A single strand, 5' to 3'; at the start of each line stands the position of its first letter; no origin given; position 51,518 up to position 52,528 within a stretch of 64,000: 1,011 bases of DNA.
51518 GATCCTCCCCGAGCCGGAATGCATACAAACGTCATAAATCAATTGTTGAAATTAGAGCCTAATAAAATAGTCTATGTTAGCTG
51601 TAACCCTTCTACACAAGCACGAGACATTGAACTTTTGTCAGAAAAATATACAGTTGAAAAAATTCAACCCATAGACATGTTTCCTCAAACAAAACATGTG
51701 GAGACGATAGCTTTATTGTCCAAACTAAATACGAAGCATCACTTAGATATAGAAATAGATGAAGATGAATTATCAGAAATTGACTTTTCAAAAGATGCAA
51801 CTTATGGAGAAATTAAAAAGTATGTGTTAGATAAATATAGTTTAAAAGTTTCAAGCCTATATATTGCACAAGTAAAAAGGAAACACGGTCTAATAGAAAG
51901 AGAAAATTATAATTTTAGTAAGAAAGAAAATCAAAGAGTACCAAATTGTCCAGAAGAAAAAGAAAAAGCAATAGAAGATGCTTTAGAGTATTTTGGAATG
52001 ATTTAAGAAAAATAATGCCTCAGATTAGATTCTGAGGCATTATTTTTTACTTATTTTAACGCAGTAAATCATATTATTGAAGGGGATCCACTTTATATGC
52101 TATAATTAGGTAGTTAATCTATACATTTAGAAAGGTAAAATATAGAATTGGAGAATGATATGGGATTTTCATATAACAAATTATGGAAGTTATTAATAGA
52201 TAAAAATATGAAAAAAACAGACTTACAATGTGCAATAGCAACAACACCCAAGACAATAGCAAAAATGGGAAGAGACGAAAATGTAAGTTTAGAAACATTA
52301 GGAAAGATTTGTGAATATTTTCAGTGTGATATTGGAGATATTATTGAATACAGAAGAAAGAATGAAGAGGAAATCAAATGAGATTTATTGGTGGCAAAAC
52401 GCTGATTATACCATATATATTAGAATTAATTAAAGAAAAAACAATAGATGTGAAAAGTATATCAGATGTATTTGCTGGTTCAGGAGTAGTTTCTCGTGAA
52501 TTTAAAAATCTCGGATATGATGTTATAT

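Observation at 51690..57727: Firmicutes-style gene cassette grafted onto the 3' end of rlmD in a Bacteroidota backbone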

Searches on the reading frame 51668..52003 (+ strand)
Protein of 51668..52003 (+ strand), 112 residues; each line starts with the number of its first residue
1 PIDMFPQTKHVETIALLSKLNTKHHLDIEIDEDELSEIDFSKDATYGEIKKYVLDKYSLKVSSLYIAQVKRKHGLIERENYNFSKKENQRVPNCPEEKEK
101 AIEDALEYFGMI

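Call 14: find_homologous_proteins(query=window:51668-52003:+, max_evalue=0.001)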
Query seq(112 aa) (112 aa): 2624 proteins with E <= 0.001 among 2642 candidates; the best 120 are listed.
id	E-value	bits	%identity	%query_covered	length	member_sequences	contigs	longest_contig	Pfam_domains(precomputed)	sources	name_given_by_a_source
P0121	1.8e-62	226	93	100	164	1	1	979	PF05958.18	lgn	-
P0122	1.6e-60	220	91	99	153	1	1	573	PF05958.18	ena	-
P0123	1.7e-60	220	92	99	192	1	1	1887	PF05958.18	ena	-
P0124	1.3e-59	217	89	99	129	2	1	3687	-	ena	-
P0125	9.3e-58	211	90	99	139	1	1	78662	-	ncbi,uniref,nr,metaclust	ncbi:hypothetical protein HMPREF1250_0915 [Megasphaera vaginalis (ex Srinivasan et al. 2021)]|uniref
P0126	1.2e-57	211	92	95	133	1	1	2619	-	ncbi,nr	ncbi:MAG: 23S rRNA (uracil-5-)-methyltransferase RumA, partial [Anaerococcus hydrogenalis]|nr:23S rR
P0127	1.8e-57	210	89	99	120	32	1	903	-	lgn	-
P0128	3.5e-57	209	92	94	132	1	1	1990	-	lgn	-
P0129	5.6e-57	209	88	100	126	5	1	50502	-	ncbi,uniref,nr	ncbi:hypothetical protein J2S72_001584 [Peptoniphilus koenoeneniae]|uniref:RNA methyltransferase n=2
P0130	8.9e-57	208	88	99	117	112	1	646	-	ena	-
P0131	9.8e-57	208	92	95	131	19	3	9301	-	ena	-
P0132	4.3e-56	206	93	92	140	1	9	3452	-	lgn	-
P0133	4.9e-56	206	93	92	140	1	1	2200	-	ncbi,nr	ncbi:MAG: 23S rRNA (uracil-5-)-methyltransferase RumA, partial [Finegoldia magna]|nr:23S rRNA (uraci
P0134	6.7e-56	205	81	99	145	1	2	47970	-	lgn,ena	-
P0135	8.9e-56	205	90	95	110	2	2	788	-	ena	-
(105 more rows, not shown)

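Call 17: find_encoding_contigs(protein=P0125, flank=10000, max_places=3)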
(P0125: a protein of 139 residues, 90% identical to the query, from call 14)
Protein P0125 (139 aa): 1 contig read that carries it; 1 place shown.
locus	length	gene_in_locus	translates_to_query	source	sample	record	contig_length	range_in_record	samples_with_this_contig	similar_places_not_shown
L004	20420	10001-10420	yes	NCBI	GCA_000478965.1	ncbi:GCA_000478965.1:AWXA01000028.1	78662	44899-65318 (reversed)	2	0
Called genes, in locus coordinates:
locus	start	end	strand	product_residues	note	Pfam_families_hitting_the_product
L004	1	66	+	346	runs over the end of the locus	PF13593:SBF_like, PF01758:SBF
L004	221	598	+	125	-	PF06953:ArsD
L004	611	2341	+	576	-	PF00142:Fer4_NifH (weak), PF00448:SRP54 (faint), PF01656:CbiA, PF02374:ArsA_ATPase, PF13614:AAA_31, PF02374:ArsA_ATPase, PF10609:ParA (weak), PF13614:AAA_31, +9 more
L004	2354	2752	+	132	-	PF01451:LMWPc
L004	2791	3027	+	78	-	PF13192:Thioredoxin_3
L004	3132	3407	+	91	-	-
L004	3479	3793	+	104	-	-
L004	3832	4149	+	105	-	-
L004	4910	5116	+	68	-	PF13443:HTH_26, PF01381:HTH_3 (weak)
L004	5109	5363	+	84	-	-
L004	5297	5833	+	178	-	PF01555:N6_N4_Mtase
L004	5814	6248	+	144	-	PF00145:DNA_methylase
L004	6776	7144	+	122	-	PF01022:HTH_5, PF12840:HTH_20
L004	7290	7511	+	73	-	PF00403:HMA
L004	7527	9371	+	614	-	PF00122:E1-E2_ATPase, PF08282:Hydrolase_3 (faint), PF00702:Hydrolase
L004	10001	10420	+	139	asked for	-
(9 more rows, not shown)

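Call 18: find_encoding_contigs(protein=P0129, flank=10000, max_places=3)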
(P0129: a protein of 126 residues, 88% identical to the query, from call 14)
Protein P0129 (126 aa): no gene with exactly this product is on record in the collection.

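Call 20: find_related_loci(query=window:51668-52003:+, collection=genome_contigs, flank=10000)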
Query seq(112 aa) (112 aa) in genome_contigs; peptide patterns used: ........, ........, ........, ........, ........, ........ (x = any residue, [..] = any of these).
599 stretches matched a pattern (row limit reached: there are more); 394 encode a relative of the query (tblastn E <= 1e-3); the best 80 are kept; 80 distinct loci.
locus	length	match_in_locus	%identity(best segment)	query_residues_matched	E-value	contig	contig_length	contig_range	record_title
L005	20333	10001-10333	91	2-112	6e-68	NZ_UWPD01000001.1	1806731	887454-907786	Gordonibacter sp. Marseille-P4307, whole genome shotgun sequence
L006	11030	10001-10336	92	1-112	8e-68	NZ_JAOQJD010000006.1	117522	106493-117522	Aedoeadaptatus acetigenes strain E51 .20298_3_66.6, whole genome shotgun sequence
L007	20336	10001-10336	91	1-112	4e-68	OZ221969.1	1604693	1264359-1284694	Lancefieldella sp. Marseille-QA0953 genome assembly, chromosome: contig00001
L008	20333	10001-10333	92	2-112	7e-68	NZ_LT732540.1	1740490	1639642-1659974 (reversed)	Olsenella urininfantis strain Marseille-P3197T, whole genome shotgun sequence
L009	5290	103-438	92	1-112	2e-67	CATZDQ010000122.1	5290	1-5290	MAG TPA_asm: uncultured Clostridiaceae bacterium isolate ERR9492491_bin.16_MetaWRAP_v1.3_MAG genome assembly, contig: ER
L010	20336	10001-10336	90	1-112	6e-67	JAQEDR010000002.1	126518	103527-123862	Peptoniphilaceae bacterium AM52-5BH AM52-5BH.Scaf2, whole genome shotgun sequence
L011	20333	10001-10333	90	2-112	5e-66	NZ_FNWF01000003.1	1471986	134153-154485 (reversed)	Peptoniphilus lacydonensis strain EL1, whole genome shotgun sequence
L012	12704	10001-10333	91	2-112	3e-66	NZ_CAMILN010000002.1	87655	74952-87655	MAG: uncultured Peptoniphilus sp. isolate ShTv1KJg0X_bin.5.MAG NODE_39_length_87655_cov_19.598858, whole genome shotgun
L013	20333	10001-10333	89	2-112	4e-64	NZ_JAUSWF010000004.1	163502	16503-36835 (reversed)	Aedoeadaptatus ivorii strain DSM 10022 Ga0480185_04, whole genome shotgun sequence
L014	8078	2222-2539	92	7-112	4e-63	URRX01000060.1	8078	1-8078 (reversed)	uncultured Anaerococcus sp. isolate UMGS1286 genome assembly, contig: NODE_477_length_8078_cov_55.942291, whole genome s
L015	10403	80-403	91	5-112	5e-63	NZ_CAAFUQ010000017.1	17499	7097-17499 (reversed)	MAG: uncultured Finegoldia sp. isolate HGM13737, whole genome shotgun sequence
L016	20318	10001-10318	92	7-112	4e-63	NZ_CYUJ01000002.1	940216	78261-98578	Neofamilia massiliensis strain SIT13, whole genome shotgun sequence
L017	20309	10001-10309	94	10-112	3e-62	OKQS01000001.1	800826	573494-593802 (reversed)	Khoudiadiopia massiliensis strain Marseille-P2746 genome assembly, contig: contig00001, whole genome shotgun sequence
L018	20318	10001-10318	91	7-112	5e-62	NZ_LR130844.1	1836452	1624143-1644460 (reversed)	Anaerococcus vaginimassiliensis strain Marseille-P4512, whole genome shotgun sequence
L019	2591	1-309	93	10-112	3e-62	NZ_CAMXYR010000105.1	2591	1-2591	MAG: uncultured Anaerococcus sp. isolate SRR17635626_bin.2_metaWRAP_v1.3_MAG ERZ14212540.2096, whole genome shotgun sequ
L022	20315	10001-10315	90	8-112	8e-61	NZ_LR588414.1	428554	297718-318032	Peptoniphilus catoniae strain Marseille-P8546, whole genome shotgun sequence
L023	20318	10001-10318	84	7-112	8e-57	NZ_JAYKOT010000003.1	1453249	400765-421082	Citroniella saccharovorans strain DSM 29873 contig_3, whole genome shotgun sequence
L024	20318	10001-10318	86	7-112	2e-56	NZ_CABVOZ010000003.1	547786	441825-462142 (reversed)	Anaerococcus sp. Marseille-P9784, whole genome shotgun sequence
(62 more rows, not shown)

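Call 30: search_protein_families(library=pfam, proteins=[L013:14301-16541:+, L013:16548-17825:+, L013:17857-19101:+, L013:19413-20030:-, L013:8732-10333:+, L013:7252-8655:-], max_evalue=0.001)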
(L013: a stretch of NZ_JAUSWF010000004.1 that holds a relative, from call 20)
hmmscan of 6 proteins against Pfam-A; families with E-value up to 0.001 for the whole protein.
L013:14301-16541:+ (747 aa): 3 families
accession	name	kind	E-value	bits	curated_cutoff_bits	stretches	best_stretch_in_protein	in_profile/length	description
PF13589.12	HATPase_c_3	-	3e-24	86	25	1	51-178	5-130/137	Histidine kinase-, DNA gyrase B-, and HSP90-like ATPase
PF02518.31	HATPase_c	-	2.5e-21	76.6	26.4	1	634-746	3-109/111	Histidine kinase-, DNA gyrase B-, and HSP90-like ATPase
PF14501.12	HATPase_c_5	-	2.4e-06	27.8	22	1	634-737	3-93/102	GHKL domain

L013:16548-17825:+ (426 aa): 0 families

L013:17857-19101:+ (415 aa): 1 family
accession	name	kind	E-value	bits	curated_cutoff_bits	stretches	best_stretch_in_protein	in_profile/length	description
PF00145.23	DNA_methylase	-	5.9e-61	207.1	22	1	88-409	42-323/324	C-5 cytosine-specific DNA methylase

L013:19413-20030:- (205 aa): 0 families

L013:8732-10333:+ (534 aa): 5 families
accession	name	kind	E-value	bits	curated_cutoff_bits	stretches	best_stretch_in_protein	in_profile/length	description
PF05958.17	tRNA_U5-meth_tr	-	6.6e-21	75.2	23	1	274-441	177-356/357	tRNA (Uracil-5-)-methyltransferase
PF13847.12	Methyltransf_31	-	5.8e-11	42.7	27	1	299-405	4-116/145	Methyltransferase domain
PF13649.12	Methyltransf_25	-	6.7e-06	27.1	27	1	302-358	1-58/97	Methyltransferase domain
PF05175.20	MTS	-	1.2e-05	25.4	23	1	293-374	26-107/170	Methyltransferase small domain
PF01555.25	N6_N4_Mtase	-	0.00038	20.9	26.7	1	297-336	180-219/221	DNA methylase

L013:7252-8655:- (467 aa): 1 family
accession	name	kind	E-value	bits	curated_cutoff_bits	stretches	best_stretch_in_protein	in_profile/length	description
PF02696.19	SelO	-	2.9e-102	343.3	22.8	1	3-392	6-394/466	Protein adenylyltransferase SelO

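Call 47: search_protein_families(library=pfam, proteins=[L010:18646-20319:+, L022:17055-18734:+, L010:13112-13840:+, L010:12030-12521:+, L024:10684-13188:+, L024:13728-15056:+, L023:10489-13635:+], max_evalue=0.001)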
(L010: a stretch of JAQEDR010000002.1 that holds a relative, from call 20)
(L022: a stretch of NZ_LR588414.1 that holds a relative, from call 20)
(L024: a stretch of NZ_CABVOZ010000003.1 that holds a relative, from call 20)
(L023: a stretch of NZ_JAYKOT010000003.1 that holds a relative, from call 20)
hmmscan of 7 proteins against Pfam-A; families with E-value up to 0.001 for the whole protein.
L010:18646-20319:+ (558 aa): 3 families
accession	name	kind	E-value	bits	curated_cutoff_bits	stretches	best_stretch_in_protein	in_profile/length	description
PF00239.26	Resolvase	-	9.8e-37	126.7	23.3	1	6-156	1-145/145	Resolvase, N terminal domain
PF07508.19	Recombinase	-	4e-20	72.4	21.1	1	176-288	1-101/102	Recombinase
PF13408.12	Zn_ribbon_recom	-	9.8e-11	42.3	25.3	1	306-372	1-54/58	Recombinase zinc beta ribbon domain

L022:17055-18734:+ (560 aa): 3 families
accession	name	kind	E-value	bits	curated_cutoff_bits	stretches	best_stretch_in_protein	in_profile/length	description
PF00239.26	Resolvase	-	1.4e-37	129.5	23.3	1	6-156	1-145/145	Resolvase, N terminal domain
PF07508.19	Recombinase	-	4.3e-19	69.1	21.1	1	176-288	1-101/102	Recombinase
PF13408.12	Zn_ribbon_recom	-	3.1e-09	37.5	25.3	1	306-372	1-54/58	Recombinase zinc beta ribbon domain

L010:13112-13840:+ (243 aa): 6 families
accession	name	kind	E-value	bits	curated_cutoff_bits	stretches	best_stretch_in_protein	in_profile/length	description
PF00398.26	RrnaAD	-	4.4e-72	242.8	24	1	2-239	2-261/263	Ribosomal RNA adenine dimethylase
PF13649.12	Methyltransf_25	-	3.4e-06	28.1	27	1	34-94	1-64/97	Methyltransferase domain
PF01135.25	PCMT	-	3e-05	24.3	20.3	1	10-77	53-123/210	Protein-L-isoaspartate(D-aspartate) O-methyltransferase (PCMT)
PF08241.18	Methyltransf_11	-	6.6e-05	23.9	21.2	1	36-93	2-59/95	Methyltransferase domain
PF05401.17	NodS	-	0.00021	21.6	24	1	14-107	26-120/201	Nodulation protein S (NodS)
PF13847.12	Methyltransf_31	-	0.00063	19.9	27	1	29-96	2-77/145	Methyltransferase domain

L010:12030-12521:+ (164 aa): 2 families
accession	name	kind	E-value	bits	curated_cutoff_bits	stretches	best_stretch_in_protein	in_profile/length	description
PF18423.6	zf_CopZ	-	4.4e-23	81.4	28.4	1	26-87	2-62/62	Zinc binding domain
PF04324.20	Fer2_BFD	-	7.5e-06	26.6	26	1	102-151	3-42/50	BFD-like [2Fe-2S] binding domain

L024:10684-13188:+ (835 aa): 3 families
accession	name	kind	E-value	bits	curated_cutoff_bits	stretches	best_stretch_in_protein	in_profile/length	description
PF00145.23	DNA_methylase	-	3e-36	125.9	22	1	7-384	2-323/324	C-5 cytosine-specific DNA methylase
PF07669.17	Eco57I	-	4.9e-13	50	25.3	1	525-618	63-167/171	Eco57I restriction-modification methylase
PF09445.16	Methyltransf_15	-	4.1e-05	23.7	22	0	526-592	61-125/165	RNA cap guanine-N2 methyltransferase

L024:13728-15056:+ (443 aa): 0 families

L023:10489-13635:+ (1049 aa): 7 families
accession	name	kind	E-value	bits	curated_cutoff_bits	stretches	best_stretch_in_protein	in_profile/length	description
PF13086.12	AAA_11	-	5.5e-18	66.1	27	2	574-798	75-254/257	AAA domain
PF13087.12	AAA_12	-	5.9e-11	42.7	27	1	888-1022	70-195/195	AAA domain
PF01443.25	Viral_helicase1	-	2.5e-10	41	21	0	924-1018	137-227/228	Viral superfamily 1 RNA helicase core domain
PF09848.15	SLFN-g3_helicase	-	0.00016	21.5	24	0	284-324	6-42/354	Schlafen group 3, DNA/RNA helicase domain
PF00004.35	AAA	-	0.00039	21.3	21.2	0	285-322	4-37/131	ATPase family associated with various cellular activities (AAA)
PF13604.12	AAA_30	-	0.00047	20.4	27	0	277-310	16-48/191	AAA domain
PF13245.12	AAA_19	-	0.00071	20.2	25.1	0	279-305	11-37/134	AAA domain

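Call 84: search_protein_families(library=pfam, proteins=[window:51701-52003:+], max_evalue=10)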
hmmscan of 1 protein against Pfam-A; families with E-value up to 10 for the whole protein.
window:51701-52003:+ (101 aa): 1 family
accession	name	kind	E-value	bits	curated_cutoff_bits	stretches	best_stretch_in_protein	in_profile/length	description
PF00276.25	Ribosomal_L23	-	0.049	14.5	30.8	1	30-65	26-61/86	Ribosomal protein L23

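Call 85: search_solved_structures(query=A2, max_evalue=1)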
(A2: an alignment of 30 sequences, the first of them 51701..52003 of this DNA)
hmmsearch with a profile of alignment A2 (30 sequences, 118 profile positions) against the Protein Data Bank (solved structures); distinct sequences matched with E-value up to 1: 4.
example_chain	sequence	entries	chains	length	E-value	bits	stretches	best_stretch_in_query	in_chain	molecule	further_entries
5xj1_A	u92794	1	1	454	0.0007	23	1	3-28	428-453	Uncharacterized RNA methyltransferase SP_1029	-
5xj2_A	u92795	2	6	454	0.0027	21.1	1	3-28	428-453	Uncharacterized RNA methyltransferase SP_1029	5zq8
5zq0_A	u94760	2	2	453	0.01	19.3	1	3-27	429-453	Uncharacterized RNA methyltransferase SP_1029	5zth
5zq1_A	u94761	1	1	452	0.01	19.3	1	3-27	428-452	Uncharacterized RNA methyltransferase SP_1029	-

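Call 89: predict_structure(alignment_id=A2)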
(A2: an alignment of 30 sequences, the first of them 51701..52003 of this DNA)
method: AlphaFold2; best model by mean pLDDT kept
length: 101 residues; sequences in the alignment: 30
mean_pLDDT: 68.5   pTM: 0.53
mean pLDDT of the five models: 68.5, 66.9, 65.8, 64.5, 62.9
residues with pLDDT >= 90: 12; 70-90: 40; 50-70: 24; < 50: 25
segments of 3 or more residues with pLDDT < 50: 1-16, 26-29
pLDDT, mean of each block of 10 residues (from residue 1): 38 47 49 82 91 84 65 58 85 87 76
secondary structure, 60 per line:
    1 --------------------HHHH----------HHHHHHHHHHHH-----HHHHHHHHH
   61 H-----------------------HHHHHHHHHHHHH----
elements in order: H21-24 H35-46 H52-61 H85-97

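Call 91: fold_search(model_id=the predicted structure, library=pdb)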
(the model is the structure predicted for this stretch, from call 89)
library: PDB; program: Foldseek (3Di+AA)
matches with E <= 10: 28; with E <= 0.001: 0
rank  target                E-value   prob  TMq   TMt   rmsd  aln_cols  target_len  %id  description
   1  1bh8_B                1.9e+00  0.05  0.19  0.21  14.8        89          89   20  HTAFII18/HTAFII28 HETERODIMER CRYSTAL STRUCTURE (released 1999-06-22)
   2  3den_A                2.4e+00  0.15  0.35  0.14   8.1        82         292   13  Structure of E. coli DHDPS mutant Y107W (released 2008-11-25)
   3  5t26_B                2.8e+00  0.14  0.35  0.14   8.1        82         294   13  Kinetic, Spectral and Structural Characterization of the Slow Binding Inhibitor Acetopyruvate with Dihydrodipicolinate (released 2016-10-05)
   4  3pb2_A                3.4e+00  0.12  0.35  0.14   8.0        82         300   13  Characterisation of the first monomeric dihydrodipicolinate synthase variant reveals evolutionary insights (released 2011-11-23)
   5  7ko1_D                3.4e+00  0.11  0.31  0.13   6.6        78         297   19  Dihydrodipicolinate synthase (DHDPS) from C.jejuni, E88D mutant with pyruvate bound in the active site (released 2021-11-17)
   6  1rzr_A                4.1e+00  0.30  0.36  0.12   2.9        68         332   13  crystal structure of transcriptional regulator-phosphoprotein-DNA complex (released 2004-10-12)
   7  1o5k_A                4.1e+00  0.11  0.35  0.14   8.0        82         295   12  Crystal structure of Dihydrodipicolinate synthase (TM1521) from Thermotoga maritima at 1.80 A resolution (released 2003-10-07)
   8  3pb2_E                4.1e+00  0.11  0.35  0.14   8.1        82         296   13  Characterisation of the first monomeric dihydrodipicolinate synthase variant reveals evolutionary insights (released 2011-11-23)
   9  3pb2_C                4.1e+00  0.11  0.35  0.14   8.1        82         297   13  Characterisation of the first monomeric dihydrodipicolinate synthase variant reveals evolutionary insights (released 2011-11-23)
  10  6tzu_B                4.1e+00  0.09  0.30  0.12   6.6        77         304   19  Dihydrodipicolinate synthase (DHDPS) from C.jejuni, N84A mutant with pyruvate bound in the active site (released 2019-12-04)
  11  1dhp_A                4.9e+00  0.09  0.35  0.14   8.1        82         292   13  DIHYDRODIPICOLINATE SYNTHASE (released 1997-02-12)
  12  7kpe_D                4.9e+00  0.08  0.29  0.12   7.2        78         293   17  Dihydrodipicolinate synthase (DHDPS) from C.jejuni, E88Q mutant with pyruvate bound in the active site and R,R-bislysi (released 2021-11-17)
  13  7kls_A                4.9e+00  0.08  0.30  0.13   6.6        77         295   18  Dihydrodipicolinate synthase (DHDPS) from C.jejuni, H59A mutant with pyruvate bound in the active site and L-lysine bo (released 2021-11-03)
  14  7jzc_A                5.2e+00  0.09  0.35  0.15   8.1        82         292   13  Dihydrodipicolinate synthase S48W mutant with lysine in the allosteric site, and pyruvate in the catalytic site (released 2021-09-22)
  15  6n61_C                5.6e+00  0.02  0.19  0.03  13.1        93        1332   15  Escherichia coli RNA polymerase sigma70-holoenzyme bound to upstream fork promoter DNA and Capistruin (released 2019-01-09)
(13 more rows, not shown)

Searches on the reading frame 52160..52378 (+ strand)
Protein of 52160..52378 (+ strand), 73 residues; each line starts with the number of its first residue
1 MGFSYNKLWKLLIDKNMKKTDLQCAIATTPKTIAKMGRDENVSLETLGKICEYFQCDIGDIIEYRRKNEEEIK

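Call 6: search_protein_families(library=pfam, proteins=[window:52160-52378:+], max_evalue=0.01)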
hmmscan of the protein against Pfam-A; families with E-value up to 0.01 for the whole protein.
window:52160-52378:+ (73 aa): 2 families
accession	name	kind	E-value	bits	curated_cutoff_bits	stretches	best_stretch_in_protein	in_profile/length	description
PF13443.12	HTH_26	-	3.2e-18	66.2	22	1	7-64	1-60/63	Cro/C1-type HTH DNA-binding domain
PF01381.28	HTH_3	-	0.0095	16.4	23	0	14-60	7-54/55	Helix-turn-helix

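Call 36: search_protein_families(library=ncbifam, proteins=[window:52160-52378:+], max_evalue=0.001)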
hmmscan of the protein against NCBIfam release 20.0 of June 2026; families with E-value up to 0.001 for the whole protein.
window:52160-52378:+ (73 aa): 1 family
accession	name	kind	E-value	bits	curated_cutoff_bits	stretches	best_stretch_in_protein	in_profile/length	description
NF000090.1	trans_reg_VanU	equivalog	9.4e-25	86.6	150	1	1-64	1-64/75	glycopeptide resistance transcriptional regulator VanU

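Call 64: search_protein_families(library=padloc, proteins=[window:52160-52378:+], max_evalue=0.001)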
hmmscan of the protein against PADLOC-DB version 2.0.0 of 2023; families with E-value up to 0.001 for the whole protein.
window:52160-52378:+ (73 aa): 0 families
